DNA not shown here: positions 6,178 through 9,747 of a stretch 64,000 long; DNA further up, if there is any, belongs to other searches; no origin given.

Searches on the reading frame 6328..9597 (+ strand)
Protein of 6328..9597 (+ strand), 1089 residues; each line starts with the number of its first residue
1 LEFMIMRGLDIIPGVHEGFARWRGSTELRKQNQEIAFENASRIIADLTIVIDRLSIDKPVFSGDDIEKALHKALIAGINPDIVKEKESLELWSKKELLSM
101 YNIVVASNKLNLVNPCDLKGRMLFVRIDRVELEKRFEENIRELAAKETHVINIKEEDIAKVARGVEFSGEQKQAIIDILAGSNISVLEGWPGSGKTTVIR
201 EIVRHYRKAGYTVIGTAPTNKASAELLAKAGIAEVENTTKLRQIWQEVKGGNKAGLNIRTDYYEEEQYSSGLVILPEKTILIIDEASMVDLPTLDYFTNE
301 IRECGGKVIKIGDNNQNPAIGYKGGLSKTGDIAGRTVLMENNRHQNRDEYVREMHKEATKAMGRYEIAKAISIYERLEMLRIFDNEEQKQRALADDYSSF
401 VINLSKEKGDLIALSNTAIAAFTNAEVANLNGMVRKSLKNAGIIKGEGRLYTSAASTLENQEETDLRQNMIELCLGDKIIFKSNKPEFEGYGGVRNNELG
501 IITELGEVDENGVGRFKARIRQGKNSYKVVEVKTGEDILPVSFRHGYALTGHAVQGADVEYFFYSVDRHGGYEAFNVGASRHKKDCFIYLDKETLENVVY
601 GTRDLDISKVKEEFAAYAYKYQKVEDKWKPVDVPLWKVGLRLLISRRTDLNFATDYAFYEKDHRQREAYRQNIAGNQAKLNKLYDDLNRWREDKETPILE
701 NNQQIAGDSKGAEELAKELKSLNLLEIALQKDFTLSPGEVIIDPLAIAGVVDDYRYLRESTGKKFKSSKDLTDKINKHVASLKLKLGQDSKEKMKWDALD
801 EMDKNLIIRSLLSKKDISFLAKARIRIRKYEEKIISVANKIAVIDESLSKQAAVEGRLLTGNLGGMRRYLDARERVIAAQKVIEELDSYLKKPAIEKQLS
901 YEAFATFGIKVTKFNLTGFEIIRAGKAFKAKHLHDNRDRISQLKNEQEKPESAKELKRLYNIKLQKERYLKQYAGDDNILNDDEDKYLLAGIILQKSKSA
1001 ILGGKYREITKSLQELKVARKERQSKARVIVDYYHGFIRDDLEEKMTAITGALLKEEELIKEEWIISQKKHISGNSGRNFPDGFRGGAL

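Call 48: search_protein_families(library=pfam, proteins=[window:6328-9597:+], max_evalue=0.001)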
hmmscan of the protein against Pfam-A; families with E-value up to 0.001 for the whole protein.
window:6328-9597:+ (1089 aa): 8 families
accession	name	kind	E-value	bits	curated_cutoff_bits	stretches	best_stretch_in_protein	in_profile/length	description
PF13604.12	AAA_30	-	4.8e-31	108.4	27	1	168-381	3-187/191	AAA domain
PF13245.12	AAA_19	-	4.3e-17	63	25.1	1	171-321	1-133/134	AAA domain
PF05127.21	NAT10_TcmA_helicase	-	3.2e-06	27.6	22.7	1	187-301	2-113/176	RNA cytidine acetyltransferase NAT10/TcmA, helicase domain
PF13086.12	AAA_11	-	4.7e-06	27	27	1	169-230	4-72/257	AAA domain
PF01443.25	Viral_helicase1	-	1e-05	25.9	21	1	186-320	2-100/228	Viral superfamily 1 RNA helicase core domain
PF13401.12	AAA_22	-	2.5e-05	25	27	1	183-297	6-104/130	AAA domain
PF20720.3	nSTAND3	-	3.2e-05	24.1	27.2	1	173-216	8-51/155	Novel STAND NTPase 3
PF13191.12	AAA_16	-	0.00077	20.4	32.6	0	181-236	22-83/167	AAA ATPase domain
